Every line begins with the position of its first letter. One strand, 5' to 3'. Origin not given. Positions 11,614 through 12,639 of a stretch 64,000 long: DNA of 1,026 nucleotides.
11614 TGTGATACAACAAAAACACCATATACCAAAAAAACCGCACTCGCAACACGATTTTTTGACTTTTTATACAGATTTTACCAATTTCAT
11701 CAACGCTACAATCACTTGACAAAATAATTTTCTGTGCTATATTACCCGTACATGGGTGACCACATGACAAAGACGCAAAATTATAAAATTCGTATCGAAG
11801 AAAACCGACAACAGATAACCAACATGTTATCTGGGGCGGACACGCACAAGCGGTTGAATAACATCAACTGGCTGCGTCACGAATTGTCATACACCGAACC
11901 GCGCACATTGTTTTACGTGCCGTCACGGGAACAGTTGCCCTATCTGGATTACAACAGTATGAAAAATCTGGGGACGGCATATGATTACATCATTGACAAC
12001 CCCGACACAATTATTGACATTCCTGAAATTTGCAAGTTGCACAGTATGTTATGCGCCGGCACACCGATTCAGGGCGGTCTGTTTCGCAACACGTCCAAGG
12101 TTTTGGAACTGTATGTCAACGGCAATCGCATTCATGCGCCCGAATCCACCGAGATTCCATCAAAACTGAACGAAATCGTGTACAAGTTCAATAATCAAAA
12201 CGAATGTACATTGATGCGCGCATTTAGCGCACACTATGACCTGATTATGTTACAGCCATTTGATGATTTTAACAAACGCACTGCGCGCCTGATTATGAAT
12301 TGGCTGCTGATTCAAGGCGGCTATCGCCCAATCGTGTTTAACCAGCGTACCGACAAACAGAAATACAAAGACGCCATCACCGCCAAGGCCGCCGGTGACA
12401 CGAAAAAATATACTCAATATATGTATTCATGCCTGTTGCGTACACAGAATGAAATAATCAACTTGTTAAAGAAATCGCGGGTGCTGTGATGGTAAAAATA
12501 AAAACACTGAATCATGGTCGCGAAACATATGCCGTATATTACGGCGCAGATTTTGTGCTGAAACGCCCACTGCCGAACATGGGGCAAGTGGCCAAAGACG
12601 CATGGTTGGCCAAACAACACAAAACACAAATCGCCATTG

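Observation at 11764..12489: Fic/Doc-fold protein whose catalytic motif has degenerated to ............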

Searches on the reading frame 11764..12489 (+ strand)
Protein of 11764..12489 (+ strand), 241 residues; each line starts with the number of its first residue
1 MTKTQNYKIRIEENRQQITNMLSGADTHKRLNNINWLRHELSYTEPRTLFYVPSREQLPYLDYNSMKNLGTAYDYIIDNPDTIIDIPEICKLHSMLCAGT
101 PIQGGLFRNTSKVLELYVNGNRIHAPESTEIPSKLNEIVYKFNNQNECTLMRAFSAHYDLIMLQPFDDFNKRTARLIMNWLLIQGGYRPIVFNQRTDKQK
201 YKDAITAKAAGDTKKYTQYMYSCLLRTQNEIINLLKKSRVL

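Call 3: search_protein_families(library=pfam, proteins=[window:11764-12489:+], max_evalue=1)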
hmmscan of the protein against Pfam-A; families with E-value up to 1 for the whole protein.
window:11764-12489:+ (241 aa): 1 family
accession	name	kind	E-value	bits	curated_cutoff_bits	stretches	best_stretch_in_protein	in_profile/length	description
PF02661.23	Fic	-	5.4e-13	50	24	1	84-182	2-93/93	Fic/DOC family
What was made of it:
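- On Fic/Fido superfamily (Pfam PF02661): 50 bits against gathering score 24, E 5.4e-13 (call 3).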

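Call 4: search_protein_families(library=ncbifam, proteins=[window:11764-12489:+], max_evalue=1)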
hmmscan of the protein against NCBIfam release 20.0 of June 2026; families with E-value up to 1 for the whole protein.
window:11764-12489:+ (241 aa): 4 families
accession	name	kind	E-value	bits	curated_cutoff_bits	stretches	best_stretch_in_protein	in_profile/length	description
NF041381.1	XopAC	subfamily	3.3e-07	29.4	450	1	85-194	305-423/451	XopAC/AvrAC family type III secretion system effector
TIGR02613.1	mob_myst_B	hypoth_equivalog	0.002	18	124.4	1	92-195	57-154/186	mobile mystery protein B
TIGR01550.1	DOC_P1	subfamily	0.0025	18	38.65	1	114-188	15-90/122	type II toxin-antitoxin system death-on-curing family toxin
NF046030.1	ProtAdlyltaseSoFic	equivalog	0.0088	15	550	1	142-224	171-259/361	protein adenylyltransferase Fic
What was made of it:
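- On Doc (Phd-Doc toxin, TIGR01550): 18 bits against 38.65 (call 4).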

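Call 5: search_solved_structures(query=window:11764-12489:+, max_evalue=10, show_alignments=3)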
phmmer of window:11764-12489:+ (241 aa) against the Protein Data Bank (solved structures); distinct sequences matched with E-value up to 10: 25.
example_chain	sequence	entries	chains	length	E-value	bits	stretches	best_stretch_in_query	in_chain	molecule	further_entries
6i7g_A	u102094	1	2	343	4.6e-14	55.7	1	84-229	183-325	Adenosine monophosphate-protein transferase FICD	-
4u04_A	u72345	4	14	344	4.6e-14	55.6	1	84-229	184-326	Adenosine monophosphate-protein transferase FICD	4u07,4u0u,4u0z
6i7j_A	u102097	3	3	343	4.6e-14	55.6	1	84-229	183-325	Adenosine monophosphate-protein transferase FICD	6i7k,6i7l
4u0s_A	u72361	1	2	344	4.6e-14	55.6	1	84-229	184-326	Adenosine monophosphate-protein transferase FICD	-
6zmd_B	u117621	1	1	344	4.6e-14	55.6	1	84-229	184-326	Protein adenylyltransferase FICD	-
6i7i_A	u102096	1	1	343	4.8e-14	55.6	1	84-229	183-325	Adenosine monophosphate-protein transferase FICD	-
6i7h_A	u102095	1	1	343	4.8e-14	55.6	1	84-229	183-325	Adenosine monophosphate-protein transferase FICD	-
9yz5_A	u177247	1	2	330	4.9e-14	55.5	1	84-228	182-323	Protein adenylyltransferase FICD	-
7b7z_A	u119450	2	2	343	6.4e-14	55.2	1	84-229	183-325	Protein adenylyltransferase FICD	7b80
5jj6_A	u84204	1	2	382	7e-13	51.8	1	83-221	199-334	Adenosine monophosphate-protein transferase FICD homolog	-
5jj7_A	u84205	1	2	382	7.1e-13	51.8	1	83-221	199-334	Adenosine monophosphate-protein transferase FICD homolog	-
4x2e_A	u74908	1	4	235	3.2e-07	33.3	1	63-222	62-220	Fic family protein putative filamentation induced by cAMP protein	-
4x2c_A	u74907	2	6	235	3.3e-07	33.2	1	63-222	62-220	Fic family protein putative filamentation induced by cAMP protein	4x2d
3cuc_A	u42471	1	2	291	3.3e-05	26.7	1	152-204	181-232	Protein of unknown function with a Fic domain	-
4rgl_A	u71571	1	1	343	0.00011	25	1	84-227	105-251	Filamentation induced by cAMP protein Fic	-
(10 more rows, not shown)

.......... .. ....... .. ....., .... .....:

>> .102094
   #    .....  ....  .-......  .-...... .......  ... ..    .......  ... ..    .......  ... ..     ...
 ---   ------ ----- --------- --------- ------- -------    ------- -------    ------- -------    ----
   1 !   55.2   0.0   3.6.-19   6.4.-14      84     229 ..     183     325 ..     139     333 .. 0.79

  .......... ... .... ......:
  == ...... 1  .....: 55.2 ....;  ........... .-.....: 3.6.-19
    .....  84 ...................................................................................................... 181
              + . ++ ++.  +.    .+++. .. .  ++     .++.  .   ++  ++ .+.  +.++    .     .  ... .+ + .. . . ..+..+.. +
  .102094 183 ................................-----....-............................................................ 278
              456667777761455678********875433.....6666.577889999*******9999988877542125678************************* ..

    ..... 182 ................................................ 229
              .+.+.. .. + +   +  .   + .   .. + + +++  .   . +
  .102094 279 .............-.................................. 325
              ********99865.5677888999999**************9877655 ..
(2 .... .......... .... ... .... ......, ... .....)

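Call 6: find_homologous_proteins(query=window:11764-12489:+, max_evalue=0.001)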
Query window:11764-12489:+ (241 aa): 217 proteins with E <= 0.001 among 305 candidates; the best 120 are listed.
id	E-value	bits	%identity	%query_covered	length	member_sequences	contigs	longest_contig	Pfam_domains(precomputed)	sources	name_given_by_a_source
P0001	2.3e-160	549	100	100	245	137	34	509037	PF02661.24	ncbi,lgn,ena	-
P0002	5.0e-146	502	90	100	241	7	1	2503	PF02661.24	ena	-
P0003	4.0e-141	486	88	100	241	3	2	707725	PF02661.24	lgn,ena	-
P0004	3.4e-115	401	73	100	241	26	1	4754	PF02661.24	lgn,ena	-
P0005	3.7e-114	398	72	97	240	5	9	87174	PF02661.24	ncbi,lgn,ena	-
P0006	4.9e-114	398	72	100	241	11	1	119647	PF02661.24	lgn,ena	-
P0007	7.1e-114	397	71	100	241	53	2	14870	PF02661.24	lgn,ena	-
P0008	8.1e-114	397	72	100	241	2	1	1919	PF02661.24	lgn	-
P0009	2.5e-113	395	99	73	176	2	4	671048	PF02661.24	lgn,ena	-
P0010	8.2e-113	394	68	100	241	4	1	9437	PF02661.24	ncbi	-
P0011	3.5e-112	392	71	100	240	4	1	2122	PF02661.24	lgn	-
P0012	6.0e-112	391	69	100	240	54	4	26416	PF02661.24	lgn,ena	-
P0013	7.0e-112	391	71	100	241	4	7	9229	PF02661.24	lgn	-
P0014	7.0e-111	387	70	100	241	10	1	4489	PF02661.24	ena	-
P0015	1.3e-110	386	72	100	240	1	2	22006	PF02661.24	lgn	-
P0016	2.9e-109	382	68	100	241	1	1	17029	PF02661.24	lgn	-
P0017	2.0e-108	379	69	100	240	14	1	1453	PF02661.24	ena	-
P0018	8.7e-108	377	68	100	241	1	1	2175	PF02661.24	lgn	-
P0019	2.3e-107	376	67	100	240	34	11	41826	PF02661.24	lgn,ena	-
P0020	2.4e-107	376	69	100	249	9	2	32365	PF02661.24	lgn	-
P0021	2.6e-107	376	68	100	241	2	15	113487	PF02661.24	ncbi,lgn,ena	-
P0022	3.4e-107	375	67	100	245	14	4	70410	PF02661.24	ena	-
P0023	2.6e-106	372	67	100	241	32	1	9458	PF02661.24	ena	-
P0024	6.5e-106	371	66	100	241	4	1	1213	PF02661.24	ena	-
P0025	9.3e-106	370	65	100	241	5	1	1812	PF02661.24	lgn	-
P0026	1.4e-105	370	69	100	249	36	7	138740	PF02661.24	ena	-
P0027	4.3e-105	368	68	100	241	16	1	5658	PF02661.24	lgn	-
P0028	5.0e-105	368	66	100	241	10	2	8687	PF02661.24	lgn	-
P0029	5.0e-104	365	67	100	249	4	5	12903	PF02661.24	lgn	-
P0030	2.4e-103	363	65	100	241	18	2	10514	PF02661.24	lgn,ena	-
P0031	8.6e-102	357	66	97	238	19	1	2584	PF02661.24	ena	-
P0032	1.1e-101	357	67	96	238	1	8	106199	PF02661.24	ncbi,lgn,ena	-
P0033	1.2e-101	357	65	97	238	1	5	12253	PF02661.24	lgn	-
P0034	1.8e-101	356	65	100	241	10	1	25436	PF02661.24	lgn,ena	-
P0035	9.7e-101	354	63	100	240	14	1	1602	PF02661.24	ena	-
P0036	3.9e-100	352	65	97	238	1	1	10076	PF02661.24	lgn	-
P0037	5.2e-100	352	67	97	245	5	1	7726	PF02661.24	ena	-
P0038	5.8e-100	352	66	98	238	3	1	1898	PF02661.24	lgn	-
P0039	6.8e-100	351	65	98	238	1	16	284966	PF02661.24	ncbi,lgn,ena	-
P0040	1.2e-99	351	65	98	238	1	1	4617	PF02661.24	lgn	-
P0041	1.8e-99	350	63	100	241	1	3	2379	PF02661.24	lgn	-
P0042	2.5e-99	349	65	98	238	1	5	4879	PF02661.24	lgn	-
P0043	4.7e-97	342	62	99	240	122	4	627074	PF02661.24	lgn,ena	-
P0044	8.9e-97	341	62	100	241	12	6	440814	PF02661.24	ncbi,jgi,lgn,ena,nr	ncbi:MAG: Fic family protein [Alphaproteobacteria bacterium]|nr:Fic family protein [Alphaproteobacte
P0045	1.7e-96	340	61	100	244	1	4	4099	PF02661.24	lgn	-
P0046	4.0e-96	339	62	100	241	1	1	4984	PF02661.24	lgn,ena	-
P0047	3.0e-95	336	62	100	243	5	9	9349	PF02661.24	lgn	-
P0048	6.3e-95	335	61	100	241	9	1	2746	PF02661.24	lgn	-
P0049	6.7e-95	335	61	100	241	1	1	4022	PF02661.24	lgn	-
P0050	9.7e-95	334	62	100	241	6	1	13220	PF02661.24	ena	-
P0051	1.1e-94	334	61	100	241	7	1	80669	PF02661.24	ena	-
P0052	2.2e-94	333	61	100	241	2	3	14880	PF02661.24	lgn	-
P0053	2.6e-94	333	61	100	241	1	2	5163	PF02661.24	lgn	-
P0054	2.7e-94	333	63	95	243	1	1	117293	PF02661.24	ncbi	-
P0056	7.0e-94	332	64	100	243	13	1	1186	PF02661.24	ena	-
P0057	3.3e-93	329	62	99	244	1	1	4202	PF02661.24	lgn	-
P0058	5.8e-93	329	60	100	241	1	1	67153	PF02661.24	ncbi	-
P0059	7.1e-93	328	58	100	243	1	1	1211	PF02661.24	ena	-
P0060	8.5e-93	328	60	100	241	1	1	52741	PF02661.24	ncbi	-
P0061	1.3e-92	327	61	97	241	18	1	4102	PF02661.24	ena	-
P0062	1.4e-92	327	61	99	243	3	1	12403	PF02661.24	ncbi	-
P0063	2.4e-92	327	60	100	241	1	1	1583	PF02661.24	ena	-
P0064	3.7e-92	326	59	100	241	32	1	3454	PF02661.24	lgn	-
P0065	4.4e-92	326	61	100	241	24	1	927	PF02661.24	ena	-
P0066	5.4e-92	325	63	100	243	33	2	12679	PF02661.24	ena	-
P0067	5.8e-92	325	62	97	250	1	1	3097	PF02661.24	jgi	-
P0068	9.1e-92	325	60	100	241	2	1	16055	PF02661.24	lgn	-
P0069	1.8e-91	324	62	100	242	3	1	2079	PF02661.24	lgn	-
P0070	2.6e-91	323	63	100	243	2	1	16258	PF02661.24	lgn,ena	-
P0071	4.3e-91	323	62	100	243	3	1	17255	PF02661.24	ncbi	-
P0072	8.5e-91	322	59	100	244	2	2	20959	PF02661.24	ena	-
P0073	2.6e-90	320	62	99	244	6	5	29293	PF02661.24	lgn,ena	-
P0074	3.4e-90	320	61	100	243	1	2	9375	PF02661.24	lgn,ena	-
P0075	3.9e-90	319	61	95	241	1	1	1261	PF02661.24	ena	-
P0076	5.3e-90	319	60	100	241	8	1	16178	PF02661.24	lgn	-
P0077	1.1e-89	318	60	100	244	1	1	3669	PF02661.24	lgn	-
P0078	1.1e-89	318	60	100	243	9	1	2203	PF02661.24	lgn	-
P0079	1.9e-89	317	60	100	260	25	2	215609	PF02661.24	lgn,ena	-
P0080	2.9e-89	316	60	99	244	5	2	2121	PF02661.24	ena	-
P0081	4.9e-89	316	61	92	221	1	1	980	PF02661.24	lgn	-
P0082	7.5e-89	315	62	91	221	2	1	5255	PF02661.24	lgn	-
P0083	1.7e-88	314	58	99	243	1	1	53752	PF02661.24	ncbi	-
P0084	2.0e-88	314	60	100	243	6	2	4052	PF02661.24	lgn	-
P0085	2.4e-88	314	62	95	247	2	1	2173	PF02661.24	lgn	-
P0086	2.6e-88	313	60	100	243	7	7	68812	PF02661.24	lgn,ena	-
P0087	5.9e-88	312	60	99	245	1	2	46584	PF02661.24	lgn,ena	-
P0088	2.6e-87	310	60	96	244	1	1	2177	PF02661.24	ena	-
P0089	3.8e-87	310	60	100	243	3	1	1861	PF02661.24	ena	-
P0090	5.2e-87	309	56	96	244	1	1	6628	PF02661.24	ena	-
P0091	5.4e-87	309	65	100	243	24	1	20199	PF02661.24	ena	-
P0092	1.9e-86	307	56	99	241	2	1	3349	PF02661.24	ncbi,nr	ncbi:MAG: Fic family protein, partial [Alphaproteobacteria bacterium]|nr:Fic family protein [Alphapr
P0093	2.9e-86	307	59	100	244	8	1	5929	PF02661.24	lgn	-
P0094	4.7e-85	303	56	100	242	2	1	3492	PF02661.24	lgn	-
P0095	6.3e-84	299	56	100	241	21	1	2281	PF02661.24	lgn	-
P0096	3.9e-83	296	58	96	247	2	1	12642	PF02661.24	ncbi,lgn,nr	ncbi:MAG: Fic family protein [Proteobacteria bacterium]|nr:Fic family protein [Candidatus Enterousia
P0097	1.5e-82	295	56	100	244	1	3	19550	PF02661.24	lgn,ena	-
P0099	7.9e-80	286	54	100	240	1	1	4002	PF02661.24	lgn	-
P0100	9.2e-80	285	56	97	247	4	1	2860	PF02661.24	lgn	-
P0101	1.6e-79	285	55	100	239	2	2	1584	PF02661.24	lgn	-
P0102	3.3e-79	284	54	98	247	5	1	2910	PF02661.24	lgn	-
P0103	3.7e-79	283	54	99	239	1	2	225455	PF02661.24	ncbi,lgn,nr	ncbi:MAG: Fic family protein [Alphaproteobacteria bacterium]|nr:Fic family protein [Alphaproteobacte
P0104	1.0e-78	282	54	100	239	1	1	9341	PF02661.24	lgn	-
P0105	1.8e-78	281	55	100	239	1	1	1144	PF02661.24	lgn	-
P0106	5.6e-78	280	53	94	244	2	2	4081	PF02661.24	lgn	-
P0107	8.1e-78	279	56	100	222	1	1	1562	PF02661.24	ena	-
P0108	8.5e-78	279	54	98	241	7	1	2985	PF02661.24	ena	-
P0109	9.3e-78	279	52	100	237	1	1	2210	PF02661.24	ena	-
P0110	1.2e-77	279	53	100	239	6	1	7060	PF02661.24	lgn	-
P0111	2.8e-77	277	55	99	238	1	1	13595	PF02661.24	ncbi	-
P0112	1.7e-76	275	55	96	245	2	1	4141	PF02661.24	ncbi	-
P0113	4.1e-76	273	51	100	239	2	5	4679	PF02661.24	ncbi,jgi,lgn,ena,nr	ncbi:MAG TPA: Fic family protein [Alphaproteobacteria bacterium]|nr:Fic family protein [Alphaproteob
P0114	1.1e-75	272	55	100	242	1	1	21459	PF02661.24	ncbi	-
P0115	3.1e-75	271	51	95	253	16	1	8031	PF02661.24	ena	-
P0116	1.1e-74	269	52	100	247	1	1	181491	PF02661.24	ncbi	-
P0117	1.2e-74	269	52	99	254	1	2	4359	PF02661.24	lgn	-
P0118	3.1e-74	267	50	100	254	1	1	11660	PF02661.24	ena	-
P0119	1.8e-72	262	55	90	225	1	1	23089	PF02661.24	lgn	-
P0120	9.4e-72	259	52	100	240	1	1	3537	PF02661.24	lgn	-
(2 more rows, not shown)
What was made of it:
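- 11764..12489 (+): Fic-fold protein, 241 aa, Q-NKR subfamily. 217 homologues (call 6).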

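Call 12: find_related_loci(query=A1, collection=genome_contigs, flank=6000)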
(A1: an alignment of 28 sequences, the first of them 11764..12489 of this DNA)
Query A1 (241 aa) in genome_contigs; peptide patterns used: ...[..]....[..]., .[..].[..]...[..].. (x = any residue, [..] = any of these).
252 stretches matched a pattern; 182 encode a relative of the query (tblastn E <= 1e-3); the best 80 are kept; 80 distinct loci.
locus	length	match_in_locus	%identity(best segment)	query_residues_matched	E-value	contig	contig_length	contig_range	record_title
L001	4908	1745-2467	100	1-241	8e-169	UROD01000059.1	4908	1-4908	uncultured Rickettsiales bacterium isolate UMGS1180 genome assembly, contig: NODE_3619_length_4908_cov_2.569751, whole g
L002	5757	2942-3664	93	1-241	4e-156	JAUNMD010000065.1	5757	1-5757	MAG: Pseudomonadota bacterium isolate S31M_St_19 NODE_3142_length_5757_cov_4.726061, whole genome shotgun sequence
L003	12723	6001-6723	90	1-241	1e-151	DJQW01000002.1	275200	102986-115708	MAG TPA_asm: Alphaproteobacteria bacterium UBA6376 UBA6376_contig_255, whole genome shotgun sequence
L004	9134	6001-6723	87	1-241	7e-146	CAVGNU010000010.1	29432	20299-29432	Bacteroides fragilis isolate H07647-L1_cleanbin_000047 genome assembly, contig: Spades_H07647-L1_contig_916, whole genom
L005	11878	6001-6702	72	8-241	3e-120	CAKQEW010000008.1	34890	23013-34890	MAG: uncultured Alphaproteobacteria bacterium isolate REFINED_METABAT215_TOP10_CONTIGS_1500_ASSEMBLY_K77_MERGED__Hadza_M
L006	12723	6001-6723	71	1-241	5e-120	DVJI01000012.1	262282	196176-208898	MAG TPA_asm: Candidatus Enterousia intestinigallinarum isolate ChiGjej3B3-5194 ChiGjej3B3M5__C728095_L262282_SRR6323341,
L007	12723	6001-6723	73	1-241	3e-121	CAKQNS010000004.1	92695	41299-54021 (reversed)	MAG: uncultured Alphaproteobacteria bacterium isolate REFINED_METABAT215_TOP10_CONTIGS_1500_ASSEMBLY_K77_MERGED__Hadza_M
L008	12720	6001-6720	71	1-241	2e-118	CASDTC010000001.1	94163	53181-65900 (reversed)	uncultured proteobacterium isolate T11_L1_319319_idba_bin.126 genome assembly, contig: T11_L1_319319_idba_bin.126.fa_sca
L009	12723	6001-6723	71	1-241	1e-118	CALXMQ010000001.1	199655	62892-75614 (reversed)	MAG: uncultured Alphaproteobacteria bacterium isolate BRZ_KT__bin2 genome assembly, contig: BRZ_KT__NODE_12_length_19965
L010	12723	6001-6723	73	1-241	5e-122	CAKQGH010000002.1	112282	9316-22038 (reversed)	MAG: uncultured Alphaproteobacteria bacterium isolate REFINED_METABAT215_TOP10_CONTIGS_1500_ASSEMBLY_K77_MERGED__Hadza_M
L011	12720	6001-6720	70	1-241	7e-116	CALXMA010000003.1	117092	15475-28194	MAG: uncultured Alphaproteobacteria bacterium isolate BRZ_IT__bin13 genome assembly, contig: BRZ_IT__NODE_117_length_117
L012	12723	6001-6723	67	1-241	5e-114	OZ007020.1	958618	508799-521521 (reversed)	MAG: uncultured Alphaproteobacteria bacterium isolate 6730_HET_VAC_contig_11916_metaflye_circ MAG genome assembly, chrom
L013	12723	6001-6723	66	1-241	7e-113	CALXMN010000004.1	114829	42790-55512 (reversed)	MAG: uncultured Alphaproteobacteria bacterium isolate BRZ_KQ__bin82 genome assembly, contig: BRZ_KQ__NODE_305_length_114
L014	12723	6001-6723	68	1-241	1e-112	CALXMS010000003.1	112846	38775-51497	MAG: uncultured Alphaproteobacteria bacterium isolate BRZ_MB__bin43 genome assembly, contig: BRZ_MB__NODE_300_length_112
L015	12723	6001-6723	67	1-241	5e-112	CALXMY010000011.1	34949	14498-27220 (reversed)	MAG: uncultured Alphaproteobacteria bacterium isolate BRZ_RP__bin67 genome assembly, contig: BRZ_RP__NODE_1653_length_34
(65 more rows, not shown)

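Call 18: search_protein_families(library=padloc, proteins=[window:11764-12489:+], max_evalue=1)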
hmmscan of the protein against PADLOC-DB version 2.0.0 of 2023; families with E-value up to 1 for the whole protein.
window:11764-12489:+ (241 aa): 6 families
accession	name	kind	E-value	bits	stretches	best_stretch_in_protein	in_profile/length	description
PDLC04837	PDC-S04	-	3.4e-18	63.8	1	64-223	65-223/234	-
PDLC04836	PDC-S04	-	1.6e-14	51.7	1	55-237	60-236/244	-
PDLC04839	PDC-S04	-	3.1e-12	44.6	1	129-223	105-201/205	-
PDLC03963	SoFic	-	7.3e-12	43.3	1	82-238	112-274/361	-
PDLC04840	PDC-S04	-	2.2e-09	35.4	1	66-209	54-200/227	-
PDLC04838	PDC-S04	-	1.9e-06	25.8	1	110-226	91-204/209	-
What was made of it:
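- On FicTA toxin-antitoxin / PADLOC PDC-S04 defence candidate: The PDC-S04 HMM hit (E 3e-18, call 18) shows homology only.
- PADLOC models PDC-S04 (E 3e-18) and SoFic (E 7e-12) match (call 18).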

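Call 22: predict_structure(alignment_id=A1)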
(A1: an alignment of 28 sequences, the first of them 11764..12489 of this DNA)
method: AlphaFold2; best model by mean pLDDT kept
length: 241 residues; sequences in the alignment: 28
mean_pLDDT: 90.8   pTM: 0.89
mean pLDDT of the five models: 90.8, 90.7, 90.5, 90.6, 90.1
residues with pLDDT >= 90: 176; 70-90: 57; 50-70: 5; < 50: 3
segments of 3 or more residues with pLDDT < 50: 1-3
pLDDT, mean of each block of 10 residues (from residue 1): 66 95 84 93 89 77 80 95 96 94 92 86 93 97 91 97 95 96 95 94 95 96 97 87 53
secondary structure, 60 per line:
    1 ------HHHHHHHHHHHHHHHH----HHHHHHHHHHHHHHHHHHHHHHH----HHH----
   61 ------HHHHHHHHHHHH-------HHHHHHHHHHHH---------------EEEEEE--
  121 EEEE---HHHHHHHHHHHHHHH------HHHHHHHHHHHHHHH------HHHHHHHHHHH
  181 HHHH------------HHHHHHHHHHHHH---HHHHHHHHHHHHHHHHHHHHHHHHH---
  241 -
elements in order: H7-22 H27-49 H67-78 H86-97 E113-118 E121-124 H128-142 H149-163 H170-184 H197-209 H213-237
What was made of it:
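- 11842..11910 (+): Residues 27-49: a continuous, highly conserved polar helix (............[IL].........). The 12-residue deletion that removed the class II alpha-inh motif (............) lies in the Y43-E45 region; its exact boundary is ambiguous because T44 can align to either flanking T. Helix 27-49 in the AF2 model (call 22).
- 12100..12135 (+): Residues 113-124: beta-hairpin 'flap' (target-docking element of Fic proteins), 4 residues longer than in canonical relatives. Strands 113-118 and 121-124 in the AF2 model (call 22).
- On Fic/Fido superfamily (Pfam PF02661): AF2 pLDDT 90.8 (call 22).
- On Canonical AMPylating Fic: Strands 113-118 and 121-124 (call 22).
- On Doc (Phd-Doc toxin, TIGR01550): The hairpin is present (call 22).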
